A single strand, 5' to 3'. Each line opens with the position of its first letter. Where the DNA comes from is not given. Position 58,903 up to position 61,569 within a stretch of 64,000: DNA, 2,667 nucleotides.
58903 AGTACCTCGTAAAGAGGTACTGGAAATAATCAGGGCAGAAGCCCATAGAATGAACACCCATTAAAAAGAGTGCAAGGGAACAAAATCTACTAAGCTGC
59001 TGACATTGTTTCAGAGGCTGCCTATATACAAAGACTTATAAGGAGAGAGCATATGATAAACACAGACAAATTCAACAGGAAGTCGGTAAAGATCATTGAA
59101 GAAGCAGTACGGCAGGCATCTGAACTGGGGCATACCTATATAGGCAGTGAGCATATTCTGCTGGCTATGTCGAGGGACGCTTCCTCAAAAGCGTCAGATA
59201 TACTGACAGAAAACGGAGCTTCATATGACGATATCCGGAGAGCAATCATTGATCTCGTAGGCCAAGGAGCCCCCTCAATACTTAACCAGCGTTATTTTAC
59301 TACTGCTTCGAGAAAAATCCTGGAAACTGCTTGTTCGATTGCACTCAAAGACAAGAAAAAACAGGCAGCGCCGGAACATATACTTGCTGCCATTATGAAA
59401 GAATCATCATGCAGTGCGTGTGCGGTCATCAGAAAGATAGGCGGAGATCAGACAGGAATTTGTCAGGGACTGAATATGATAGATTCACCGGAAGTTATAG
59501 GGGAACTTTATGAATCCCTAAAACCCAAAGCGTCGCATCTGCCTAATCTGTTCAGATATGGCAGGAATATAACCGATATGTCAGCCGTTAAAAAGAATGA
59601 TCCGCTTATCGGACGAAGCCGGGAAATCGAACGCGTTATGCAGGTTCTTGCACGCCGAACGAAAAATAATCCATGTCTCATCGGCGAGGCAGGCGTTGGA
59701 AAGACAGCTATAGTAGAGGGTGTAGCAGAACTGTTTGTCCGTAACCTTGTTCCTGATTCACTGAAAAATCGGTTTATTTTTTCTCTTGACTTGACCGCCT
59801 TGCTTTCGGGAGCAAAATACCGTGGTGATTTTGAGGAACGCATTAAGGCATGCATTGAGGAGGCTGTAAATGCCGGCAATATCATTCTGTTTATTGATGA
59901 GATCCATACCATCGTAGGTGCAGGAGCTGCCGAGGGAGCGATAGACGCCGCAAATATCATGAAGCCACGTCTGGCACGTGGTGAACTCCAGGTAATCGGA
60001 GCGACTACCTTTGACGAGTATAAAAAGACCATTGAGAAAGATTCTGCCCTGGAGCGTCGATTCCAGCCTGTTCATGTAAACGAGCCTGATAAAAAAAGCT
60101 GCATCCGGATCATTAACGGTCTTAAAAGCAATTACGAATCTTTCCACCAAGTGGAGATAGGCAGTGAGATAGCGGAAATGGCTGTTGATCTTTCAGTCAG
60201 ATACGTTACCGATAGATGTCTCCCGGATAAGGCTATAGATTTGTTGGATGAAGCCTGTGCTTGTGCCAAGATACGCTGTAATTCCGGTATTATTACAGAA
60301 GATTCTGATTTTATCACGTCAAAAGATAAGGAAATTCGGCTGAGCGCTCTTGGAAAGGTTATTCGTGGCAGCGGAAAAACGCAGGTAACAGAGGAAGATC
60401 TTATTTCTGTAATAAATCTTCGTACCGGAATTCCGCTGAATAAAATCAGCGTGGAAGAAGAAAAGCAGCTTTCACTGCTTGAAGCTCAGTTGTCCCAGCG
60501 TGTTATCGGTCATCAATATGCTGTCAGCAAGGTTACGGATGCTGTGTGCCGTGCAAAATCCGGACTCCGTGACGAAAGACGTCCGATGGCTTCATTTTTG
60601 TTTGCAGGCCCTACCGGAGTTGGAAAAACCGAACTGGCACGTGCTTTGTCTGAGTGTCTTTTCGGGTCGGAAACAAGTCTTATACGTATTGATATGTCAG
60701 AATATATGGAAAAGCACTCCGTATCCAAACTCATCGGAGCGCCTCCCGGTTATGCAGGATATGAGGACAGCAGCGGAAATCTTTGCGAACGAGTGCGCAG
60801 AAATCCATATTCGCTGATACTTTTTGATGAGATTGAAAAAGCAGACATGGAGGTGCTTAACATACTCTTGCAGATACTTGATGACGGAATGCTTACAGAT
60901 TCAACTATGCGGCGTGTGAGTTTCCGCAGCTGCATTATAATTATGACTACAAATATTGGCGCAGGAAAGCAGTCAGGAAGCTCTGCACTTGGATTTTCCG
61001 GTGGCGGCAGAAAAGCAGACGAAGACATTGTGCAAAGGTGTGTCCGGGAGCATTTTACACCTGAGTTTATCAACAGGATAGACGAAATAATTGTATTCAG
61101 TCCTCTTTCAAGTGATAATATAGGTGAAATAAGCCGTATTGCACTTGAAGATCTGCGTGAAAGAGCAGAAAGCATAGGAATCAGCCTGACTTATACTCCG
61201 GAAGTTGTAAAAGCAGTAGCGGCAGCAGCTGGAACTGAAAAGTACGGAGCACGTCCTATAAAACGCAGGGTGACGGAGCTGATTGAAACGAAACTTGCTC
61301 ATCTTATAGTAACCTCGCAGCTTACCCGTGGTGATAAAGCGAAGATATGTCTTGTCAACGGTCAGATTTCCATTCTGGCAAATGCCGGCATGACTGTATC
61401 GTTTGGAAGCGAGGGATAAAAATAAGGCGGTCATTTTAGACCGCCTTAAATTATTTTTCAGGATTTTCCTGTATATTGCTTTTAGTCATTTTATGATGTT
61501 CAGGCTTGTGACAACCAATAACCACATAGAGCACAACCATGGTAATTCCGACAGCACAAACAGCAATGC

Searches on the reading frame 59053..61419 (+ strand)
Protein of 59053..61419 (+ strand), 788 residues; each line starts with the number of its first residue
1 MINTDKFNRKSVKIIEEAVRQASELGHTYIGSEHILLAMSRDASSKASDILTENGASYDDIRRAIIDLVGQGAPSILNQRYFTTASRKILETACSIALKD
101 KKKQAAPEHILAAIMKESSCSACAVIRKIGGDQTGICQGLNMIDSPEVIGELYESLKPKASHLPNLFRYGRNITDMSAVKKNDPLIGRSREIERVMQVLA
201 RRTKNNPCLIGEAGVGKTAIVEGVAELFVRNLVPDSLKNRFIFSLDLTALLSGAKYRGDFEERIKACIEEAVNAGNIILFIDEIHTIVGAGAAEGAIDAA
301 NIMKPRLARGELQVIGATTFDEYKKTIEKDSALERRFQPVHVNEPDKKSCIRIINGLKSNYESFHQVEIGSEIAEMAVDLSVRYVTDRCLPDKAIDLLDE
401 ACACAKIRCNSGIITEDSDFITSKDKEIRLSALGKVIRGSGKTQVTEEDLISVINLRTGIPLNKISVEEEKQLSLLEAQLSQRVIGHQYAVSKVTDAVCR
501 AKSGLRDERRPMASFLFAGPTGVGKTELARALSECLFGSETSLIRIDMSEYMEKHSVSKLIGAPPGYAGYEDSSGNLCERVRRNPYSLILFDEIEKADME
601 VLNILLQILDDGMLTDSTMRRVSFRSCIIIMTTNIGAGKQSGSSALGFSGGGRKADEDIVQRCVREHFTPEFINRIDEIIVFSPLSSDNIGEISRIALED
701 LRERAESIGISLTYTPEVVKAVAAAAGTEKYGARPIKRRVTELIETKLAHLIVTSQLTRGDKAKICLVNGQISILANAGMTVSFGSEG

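Call 11: find_related_loci(query=window:59053-61416:+, collection=genome_contigs, flank=4000)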
Query window:59053-61416:+ (788 aa) in genome_contigs; peptide patterns used: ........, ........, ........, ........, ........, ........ (x = any residue, [..] = any of these).
600 stretches matched a pattern (row limit reached: there are more); 599 encode a relative of the query (tblastn E <= 1e-3); the best 80 are kept; 80 distinct loci.
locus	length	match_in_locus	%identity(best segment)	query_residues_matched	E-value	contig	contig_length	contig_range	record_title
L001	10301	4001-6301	70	1-772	0e+0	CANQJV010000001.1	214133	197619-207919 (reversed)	MAG: uncultured Ruminococcus sp. isolate Lapin-026__bin77 genome assembly, contig: Lapin-026__NODE_32_length_214133_cov_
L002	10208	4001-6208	48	1-761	0e+0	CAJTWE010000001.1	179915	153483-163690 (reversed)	MAG TPA_asm: uncultured Ruminococcus sp. isolate MGBC120363 genome assembly, contig: MGBC120363.1, whole genome shotgun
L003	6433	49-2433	47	2-768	0e+0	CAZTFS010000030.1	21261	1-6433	MAG TPA_asm: uncultured Eubacteriales bacterium isolate SRP315200_co2_332 genome assembly, contig: NODE_2171_length_2126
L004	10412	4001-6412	45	7-775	0e+0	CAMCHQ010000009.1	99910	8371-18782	MAG: uncultured Clostridia bacterium isolate ERR1855551_bin.12_metaWRAP_v1.3_MAG genome assembly, contig: ERZ9514774.65,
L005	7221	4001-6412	44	6-775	0e+0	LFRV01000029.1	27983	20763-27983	MAG: Clostridiales bacterium DTU069 scaffold15984, whole genome shotgun sequence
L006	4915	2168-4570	45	3-766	0e+0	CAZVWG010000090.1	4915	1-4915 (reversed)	MAG TPA_asm: uncultured Ruminococcus sp. isolate SRP315200_co1_370 genome assembly, contig: NODE_43546_length_4915_cov_2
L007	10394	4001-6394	44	3-762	0e+0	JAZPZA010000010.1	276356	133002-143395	MAG: Acutalibacteraceae bacterium isolate T1900044646_TS20190112.MAGScoT_cleanbin_000011 SGB_1365_k141_47133, whole geno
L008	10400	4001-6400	43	7-773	0e+0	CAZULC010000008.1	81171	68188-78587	MAG TPA_asm: uncultured Ruminococcus sp. isolate SRP222994_co1_572 genome assembly, contig: NODE_359_length_81171_cov_9.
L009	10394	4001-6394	44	1-769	0e+0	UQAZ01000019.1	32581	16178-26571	uncultured Ruminococcaceae bacterium isolate UMGS98 genome assembly, contig: NODE_385_length_32581_cov_3.803019, whole g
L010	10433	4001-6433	44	7-773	0e+0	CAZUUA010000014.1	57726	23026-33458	MAG TPA_asm: uncultured Ruminococcus sp. isolate SRP350583_co1_434 genome assembly, contig: NODE_730_length_57726_cov_72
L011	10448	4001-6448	44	1-776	0e+0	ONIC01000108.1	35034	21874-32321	uncultured Clostridiales bacterium isolate RUG322 genome assembly, contig: k87_28250056, whole genome shotgun sequence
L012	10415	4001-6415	45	1-766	0e+0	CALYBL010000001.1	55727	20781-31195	MAG: uncultured Clostridia bacterium isolate E0_RM__bin169 genome assembly, contig: E0_RM__k127_2301211, whole genome sh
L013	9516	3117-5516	44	1-762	0e+0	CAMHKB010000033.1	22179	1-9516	MAG: uncultured Clostridia bacterium isolate SRR11784284_bin.26_metaWRAP_v1.3_MAG genome assembly, contig: ERZ12203208.8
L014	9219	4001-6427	44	3-774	0e+0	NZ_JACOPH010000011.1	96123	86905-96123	Roseburia zhanii strain BX1005 DNA.677_ctg0011, whole genome shotgun sequence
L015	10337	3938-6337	44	6-774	0e+0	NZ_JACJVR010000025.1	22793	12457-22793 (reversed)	Cohnella xylanilytica strain DSM 25239 contig_25, whole genome shotgun sequence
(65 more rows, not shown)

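Call 17: find_encoding_contigs(protein=window:59053-61419:+, flank=3000, max_places=10)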
Protein window:59053-61419:+ (788 aa): 23 contigs read that carry it; 10 places shown.
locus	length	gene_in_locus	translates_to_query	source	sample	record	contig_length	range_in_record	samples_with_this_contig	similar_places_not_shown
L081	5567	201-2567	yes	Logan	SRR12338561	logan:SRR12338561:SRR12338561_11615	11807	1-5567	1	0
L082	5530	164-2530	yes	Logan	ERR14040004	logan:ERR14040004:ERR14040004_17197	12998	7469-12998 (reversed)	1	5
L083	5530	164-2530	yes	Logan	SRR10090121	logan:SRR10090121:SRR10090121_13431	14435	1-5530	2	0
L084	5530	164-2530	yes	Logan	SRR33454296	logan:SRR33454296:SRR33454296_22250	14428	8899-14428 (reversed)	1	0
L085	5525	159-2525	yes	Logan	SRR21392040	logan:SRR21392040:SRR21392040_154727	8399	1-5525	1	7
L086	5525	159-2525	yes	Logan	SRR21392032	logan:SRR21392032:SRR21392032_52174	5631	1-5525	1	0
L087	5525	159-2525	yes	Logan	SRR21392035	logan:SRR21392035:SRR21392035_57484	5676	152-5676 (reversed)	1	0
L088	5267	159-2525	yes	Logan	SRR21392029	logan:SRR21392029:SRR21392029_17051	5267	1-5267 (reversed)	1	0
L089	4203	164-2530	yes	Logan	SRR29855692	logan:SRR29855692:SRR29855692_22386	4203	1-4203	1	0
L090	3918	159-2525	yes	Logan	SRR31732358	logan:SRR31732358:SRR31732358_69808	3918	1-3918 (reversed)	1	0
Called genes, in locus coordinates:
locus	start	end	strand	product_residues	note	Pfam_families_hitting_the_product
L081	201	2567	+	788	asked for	PF02861:Clp_N, PF02861:Clp_N, PF00004:AAA, PF17871:AAA_lid_9, PF00004:AAA, PF07724:AAA_2, PF07728:AAA_5, PF10431:ClpB_D2-small, +6 more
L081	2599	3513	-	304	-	-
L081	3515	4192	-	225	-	PF04203:Sortase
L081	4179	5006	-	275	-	-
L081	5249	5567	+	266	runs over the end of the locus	-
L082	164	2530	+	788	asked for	PF02861:Clp_N, PF02861:Clp_N, PF00004:AAA, PF17871:AAA_lid_9, PF00004:AAA, PF07724:AAA_2, PF07728:AAA_5, PF10431:ClpB_D2-small, +6 more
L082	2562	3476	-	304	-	-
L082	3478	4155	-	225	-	PF04203:Sortase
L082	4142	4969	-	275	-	-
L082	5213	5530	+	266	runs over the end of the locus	-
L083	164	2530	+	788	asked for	PF02861:Clp_N, PF02861:Clp_N, PF00004:AAA, PF17871:AAA_lid_9, PF00004:AAA, PF07724:AAA_2, PF07728:AAA_5, PF10431:ClpB_D2-small, +6 more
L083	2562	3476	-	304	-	-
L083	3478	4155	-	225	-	PF04203:Sortase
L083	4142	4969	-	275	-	-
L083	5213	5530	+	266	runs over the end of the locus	-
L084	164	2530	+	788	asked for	PF02861:Clp_N, PF02861:Clp_N, PF00004:AAA, PF17871:AAA_lid_9, PF00004:AAA, PF07724:AAA_2, PF07728:AAA_5, PF10431:ClpB_D2-small, +6 more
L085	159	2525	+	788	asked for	PF02861:Clp_N, PF02861:Clp_N, PF00004:AAA, PF17871:AAA_lid_9, PF00004:AAA, PF07724:AAA_2, PF07728:AAA_5, PF10431:ClpB_D2-small, +6 more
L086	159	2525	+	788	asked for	PF02861:Clp_N, PF02861:Clp_N, PF00004:AAA, PF17871:AAA_lid_9, PF00004:AAA, PF07724:AAA_2, PF07728:AAA_5, PF10431:ClpB_D2-small, +6 more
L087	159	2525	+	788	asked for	PF02861:Clp_N, PF02861:Clp_N, PF00004:AAA, PF17871:AAA_lid_9, PF00004:AAA, PF07724:AAA_2, PF07728:AAA_5, PF10431:ClpB_D2-small, +6 more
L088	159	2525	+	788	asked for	PF02861:Clp_N, PF02861:Clp_N, PF00004:AAA, PF17871:AAA_lid_9, PF00004:AAA, PF07724:AAA_2, PF07728:AAA_5, PF10431:ClpB_D2-small, +6 more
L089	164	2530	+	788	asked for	PF02861:Clp_N, PF02861:Clp_N, PF00004:AAA, PF17871:AAA_lid_9, PF00004:AAA, PF07724:AAA_2, PF07728:AAA_5, PF10431:ClpB_D2-small, +6 more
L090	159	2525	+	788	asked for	PF02861:Clp_N, PF02861:Clp_N, PF00004:AAA, PF17871:AAA_lid_9, PF00004:AAA, PF07724:AAA_2, PF07728:AAA_5, PF10431:ClpB_D2-small, +6 more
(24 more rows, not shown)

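Call 58: find_homologous_proteins(query=window:59053-61416:+, max_evalue=1e-100)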
Query window:59053-61416:+ (788 aa): 7966 proteins with E <= 1e-100 among 8000 candidates; the best 120 are listed.
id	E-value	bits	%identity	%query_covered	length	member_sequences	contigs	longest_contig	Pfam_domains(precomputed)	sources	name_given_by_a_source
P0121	0.0e+0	1711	99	100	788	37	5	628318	PF02861.26,PF00158.33,PF07724.21,PF12775.14,PF00004.36,PF13401.13,PF17871.8,PF07728.21,PF05621.18,PF10431.16,PF13191.13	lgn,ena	-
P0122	0.0e+0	1606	92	100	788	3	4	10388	PF13173.13,PF02861.26,PF00004.36,PF13401.13,PF17871.8,PF07728.21,PF13191.13,PF01695.24,PF00158.33,PF07724.21,PF12775.14,PF10431.16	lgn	-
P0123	0.0e+0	1589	91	100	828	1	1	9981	PF13173.13,PF02861.26,PF00004.36,PF13401.13,PF17871.8,PF07728.21,PF13191.13,PF01695.24,PF00158.33,PF07724.21,PF12775.14,PF10431.16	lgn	-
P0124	0.0e+0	1510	88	98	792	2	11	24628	PF13173.13,PF02861.26,PF00158.33,PF07724.21,PF12775.14,PF00004.36,PF13401.13,PF17871.8,PF07728.21,PF10431.16,PF13191.13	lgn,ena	-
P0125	0.0e+0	1484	85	98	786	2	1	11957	PF13173.13,PF02861.26,PF00004.36,PF13401.13,PF17871.8,PF07728.21,PF13191.13,PF01695.24,PF00158.33,PF07724.21,PF12775.14,PF05621.18,PF10431.16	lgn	-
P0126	0.0e+0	1480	85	98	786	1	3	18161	PF13173.13,PF02861.26,PF00004.36,PF13401.13,PF17871.8,PF07728.21,PF13191.13,PF01695.24,PF00158.33,PF07724.21,PF12775.14,PF05621.18,PF10431.16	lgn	-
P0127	0.0e+0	1478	85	98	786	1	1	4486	PF13173.13,PF02861.26,PF00004.36,PF13401.13,PF17871.8,PF07728.21,PF13191.13,PF06414.19,PF01695.24,PF00158.33,PF07724.21,PF12775.14,PF05621.18,PF10431.16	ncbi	-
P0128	0.0e+0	1476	86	99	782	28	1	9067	PF13173.13,PF02861.26,PF00004.36,PF13401.13,PF17871.8,PF07728.21,PF13191.13,PF00158.33,PF07724.21,PF12775.14,PF01078.28,PF10431.16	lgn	-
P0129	0.0e+0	1466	85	98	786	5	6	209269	PF13173.13,PF02861.26,PF00004.36,PF13401.13,PF17871.8,PF07728.21,PF13191.13,PF06414.19,PF01695.24,PF00158.33,PF07724.21,PF12775.14,PF10431.16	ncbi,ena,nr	ncbi:MAG: ATP-dependent Clp protease ATP-binding subunit [Ruminococcus sp.]|nr:ATP-dependent Clp pro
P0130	0.0e+0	1450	83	99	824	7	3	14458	PF13173.13,PF02861.26,PF00158.33,PF07724.21,PF12775.14,PF00004.36,PF13401.13,PF17871.8,PF07728.21,PF10431.16,PF13191.13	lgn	-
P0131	0.0e+0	1442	83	99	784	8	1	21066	PF13173.13,PF02861.26,PF00004.36,PF13401.13,PF17871.8,PF07728.21,PF13191.13,PF06414.19,PF01695.24,PF00158.33,PF07724.21,PF12775.14,PF10431.16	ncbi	-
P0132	0.0e+0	1441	83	99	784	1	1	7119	PF13173.13,PF02861.26,PF00004.36,PF13401.13,PF17871.8,PF07728.21,PF13191.13,PF06414.19,PF01695.24,PF00158.33,PF07724.21,PF12775.14,PF10431.16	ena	-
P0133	0.0e+0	1429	83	99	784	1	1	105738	PF13173.13,PF02861.26,PF00004.36,PF13401.13,PF17871.8,PF07728.21,PF13191.13,PF06414.19,PF01695.24,PF00158.33,PF07724.21,PF12775.14,PF10431.16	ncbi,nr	ncbi:MAG: ATP-dependent Clp protease ATP-binding subunit [Ruminococcus sp.]|nr:ATP-dependent Clp pro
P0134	0.0e+0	1407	82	98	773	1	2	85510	PF13173.13,PF02861.26,PF00004.36,PF13401.13,PF17871.8,PF07728.21,PF13191.13,PF06414.19,PF01695.24,PF00158.33,PF07724.21,PF12775.14,PF10431.16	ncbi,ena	-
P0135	0.0e+0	1406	82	98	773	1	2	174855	PF13173.13,PF02861.26,PF00004.36,PF13401.13,PF17871.8,PF07728.21,PF13191.13,PF06414.19,PF00158.33,PF07724.21,PF12775.14,PF10431.16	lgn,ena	-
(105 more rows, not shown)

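Call 59: find_encoding_contigs(protein=P0122, flank=1500, max_places=3)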
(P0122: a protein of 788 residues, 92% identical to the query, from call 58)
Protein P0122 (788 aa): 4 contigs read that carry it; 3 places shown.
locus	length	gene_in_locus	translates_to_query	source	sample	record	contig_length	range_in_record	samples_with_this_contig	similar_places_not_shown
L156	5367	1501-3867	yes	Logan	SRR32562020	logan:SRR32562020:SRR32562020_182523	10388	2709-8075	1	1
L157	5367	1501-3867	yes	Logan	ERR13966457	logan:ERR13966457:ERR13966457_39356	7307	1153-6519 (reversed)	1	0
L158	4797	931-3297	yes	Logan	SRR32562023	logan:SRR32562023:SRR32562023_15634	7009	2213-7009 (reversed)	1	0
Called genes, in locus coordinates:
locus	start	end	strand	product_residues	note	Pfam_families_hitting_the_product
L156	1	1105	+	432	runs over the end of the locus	PF06689:zf-C4_ClpX, PF00158:Sigma54_activat (faint), PF07724:AAA_2, PF00004:AAA, PF07728:AAA_5 (weak), PF10431:ClpB_D2-small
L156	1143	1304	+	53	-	-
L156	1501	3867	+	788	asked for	PF02861:Clp_N, PF02861:Clp_N, PF00004:AAA, PF17871:AAA_lid_9, PF00004:AAA, PF07724:AAA_2, PF07728:AAA_5, PF10431:ClpB_D2-small, +6 more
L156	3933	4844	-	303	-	-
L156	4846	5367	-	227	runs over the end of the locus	PF04203:Sortase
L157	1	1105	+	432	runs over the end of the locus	PF06689:zf-C4_ClpX, PF00158:Sigma54_activat (faint), PF07724:AAA_2, PF00004:AAA, PF07728:AAA_5 (weak), PF10431:ClpB_D2-small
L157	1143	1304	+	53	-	-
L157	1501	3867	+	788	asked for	PF02861:Clp_N, PF02861:Clp_N, PF00004:AAA, PF17871:AAA_lid_9, PF00004:AAA, PF07724:AAA_2, PF07728:AAA_5, PF10431:ClpB_D2-small, +6 more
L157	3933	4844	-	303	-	-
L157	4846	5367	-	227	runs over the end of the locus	PF04203:Sortase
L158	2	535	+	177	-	?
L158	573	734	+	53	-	-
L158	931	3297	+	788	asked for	PF02861:Clp_N, PF02861:Clp_N, PF00004:AAA, PF17871:AAA_lid_9, PF00004:AAA, PF07724:AAA_2, PF07728:AAA_5, PF10431:ClpB_D2-small, +6 more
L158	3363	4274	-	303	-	-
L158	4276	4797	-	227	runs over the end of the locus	PF04203:Sortase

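Call 60: find_encoding_contigs(protein=P0124, flank=1500, max_places=3)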
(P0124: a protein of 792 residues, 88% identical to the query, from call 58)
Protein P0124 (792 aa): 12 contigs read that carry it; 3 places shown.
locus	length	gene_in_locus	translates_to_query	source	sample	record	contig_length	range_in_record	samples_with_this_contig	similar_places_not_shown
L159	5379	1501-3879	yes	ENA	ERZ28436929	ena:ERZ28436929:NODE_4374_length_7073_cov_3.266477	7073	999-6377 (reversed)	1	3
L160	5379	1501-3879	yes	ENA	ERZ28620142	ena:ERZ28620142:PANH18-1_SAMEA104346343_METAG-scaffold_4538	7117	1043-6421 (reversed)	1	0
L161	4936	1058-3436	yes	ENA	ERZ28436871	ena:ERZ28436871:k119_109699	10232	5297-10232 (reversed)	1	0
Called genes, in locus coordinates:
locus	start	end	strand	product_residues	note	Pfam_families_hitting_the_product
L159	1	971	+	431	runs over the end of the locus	PF06689:zf-C4_ClpX, PF07724:AAA_2, PF00004:AAA, PF07728:AAA_5 (weak), PF10431:ClpB_D2-small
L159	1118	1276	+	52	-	-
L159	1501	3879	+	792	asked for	PF02861:Clp_N, PF02861:Clp_N, PF00004:AAA, PF17871:AAA_lid_9, PF00004:AAA, PF07724:AAA_2, PF07728:AAA_5, PF10431:ClpB_D2-small, +5 more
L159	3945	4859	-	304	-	-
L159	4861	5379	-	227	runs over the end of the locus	PF04203:Sortase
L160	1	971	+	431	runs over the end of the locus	PF06689:zf-C4_ClpX, PF07724:AAA_2, PF00004:AAA, PF07728:AAA_5 (weak), PF10431:ClpB_D2-small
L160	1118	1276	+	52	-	-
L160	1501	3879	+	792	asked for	PF02861:Clp_N, PF02861:Clp_N, PF00004:AAA, PF17871:AAA_lid_9, PF00004:AAA, PF07724:AAA_2, PF07728:AAA_5, PF10431:ClpB_D2-small, +5 more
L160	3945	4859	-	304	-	-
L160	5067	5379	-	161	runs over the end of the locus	-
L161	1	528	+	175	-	?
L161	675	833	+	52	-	-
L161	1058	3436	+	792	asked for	PF02861:Clp_N, PF02861:Clp_N, PF00004:AAA, PF17871:AAA_lid_9, PF00004:AAA, PF07724:AAA_2, PF07728:AAA_5, PF10431:ClpB_D2-small, +5 more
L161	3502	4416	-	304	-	-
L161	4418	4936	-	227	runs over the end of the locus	PF04203:Sortase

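Call 61: find_encoding_contigs(protein=P0129, flank=1500, max_places=2)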
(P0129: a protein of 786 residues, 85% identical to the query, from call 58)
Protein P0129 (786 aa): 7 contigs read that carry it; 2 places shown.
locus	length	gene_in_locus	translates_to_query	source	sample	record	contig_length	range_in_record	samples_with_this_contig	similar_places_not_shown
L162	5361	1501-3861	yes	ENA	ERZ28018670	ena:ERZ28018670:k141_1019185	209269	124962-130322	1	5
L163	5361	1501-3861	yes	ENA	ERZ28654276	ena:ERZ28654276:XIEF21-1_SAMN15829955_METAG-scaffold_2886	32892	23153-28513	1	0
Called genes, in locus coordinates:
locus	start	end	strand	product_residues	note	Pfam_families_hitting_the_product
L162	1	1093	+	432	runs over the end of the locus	PF06689:zf-C4_ClpX, PF05496:RuvB_N (faint), PF07724:AAA_2, PF00004:AAA, PF07728:AAA_5, PF10431:ClpB_D2-small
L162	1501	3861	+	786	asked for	PF02861:Clp_N, PF02861:Clp_N (weak), PF00004:AAA, PF17871:AAA_lid_9, PF00004:AAA, PF07724:AAA_2, PF07728:AAA_5, PF10431:ClpB_D2-small, +7 more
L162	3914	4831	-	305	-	-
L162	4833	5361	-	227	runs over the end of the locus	PF04203:Sortase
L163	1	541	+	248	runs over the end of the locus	PF06689:zf-C4_ClpX, PF05496:RuvB_N (faint), PF00158:Sigma54_activat (faint), PF07724:AAA_2, PF00004:AAA, PF07728:AAA_5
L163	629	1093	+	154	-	PF10431:ClpB_D2-small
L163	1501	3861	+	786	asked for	PF02861:Clp_N, PF02861:Clp_N (weak), PF00004:AAA, PF17871:AAA_lid_9, PF00004:AAA, PF07724:AAA_2, PF07728:AAA_5, PF10431:ClpB_D2-small, +7 more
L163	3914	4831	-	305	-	-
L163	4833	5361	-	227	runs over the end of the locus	PF04203:Sortase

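Call 69: search_protein_families(library=ncbifam, proteins=[window:59053-61416:+], max_evalue=0.01)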
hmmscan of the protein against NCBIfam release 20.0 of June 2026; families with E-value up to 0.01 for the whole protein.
window:59053-61416:+ (788 aa): 41 families (the best 25 are shown)
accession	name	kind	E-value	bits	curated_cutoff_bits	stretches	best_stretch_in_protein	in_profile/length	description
TIGR03346.1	chaperone_ClpB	equivalog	1.8e-237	790.9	1232.1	2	8-411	2-402/853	ATP-dependent chaperone ClpB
TIGR02639.1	ClpA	equivalog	5.8e-217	722.4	993.15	1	12-765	6-732/734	ATP-dependent Clp protease ATP-binding subunit ClpA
NF008118.0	PRK10865.1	equivalog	1.6e-188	628.4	1417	2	442-772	528-853/857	ATP-dependent chaperone ClpB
TIGR03345.1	VI_ClpV1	equivalog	6.1e-186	620.3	884.95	2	8-410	2-415/852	type VI secretion system ATPase TssH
NF033606.1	heat_AAA_ClpK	exception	6e-185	616.8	1900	2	8-408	113-510/949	heat shock survival AAA family ATPase ClpK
NF033607.0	disagg_AAA_ClpG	exception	3e-183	611.2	1900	3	437-761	547-870/932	AAA family protein disaggregase ClpG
NF008263.0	PRK11034.1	equivalog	1.1e-157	526.2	1350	2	15-407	10-411/758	ATP-dependent Clp protease ATP-binding subunit ClpA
TIGR03922.1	T7SS_EccA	equivalog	3.7e-09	35.7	466.65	2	202-338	310-443/557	type VII secretion AAA-ATPase EccA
NF003745.1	PRK05342.1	equivalog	8.6e-08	31.4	359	0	668-744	296-376/418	ATP-dependent Clp protease ATP-binding subunit ClpX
NF006616.1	PRK09183.1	subfamily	5.6e-07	29.1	300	1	204-333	100-218/253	IS21-like element helper ATPase IstB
NF047784.1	MadB_ATPase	equivalog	2e-06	27.2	475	0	515-551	36-69/298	MadB family AAA-type ATPase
NF038214.1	IS21_help_AAA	equivalog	2.1e-06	27.6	200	0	203-269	89-151/232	IS21-like element helper ATPase IstB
TIGR00390.1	hslU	equivalog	1.6e-05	24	362.45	1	501-555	37-87/441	ATP-dependent protease ATPase subunit HslU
NF001679.0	PRK00440.1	equivalog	1.7e-05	24.1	303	1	509-540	36-67/322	replication factor C small subunit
TIGR01243.1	CDC48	subfamily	1.9e-05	23.2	802.65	1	244-354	242-355/733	CDC48 family AAA ATPase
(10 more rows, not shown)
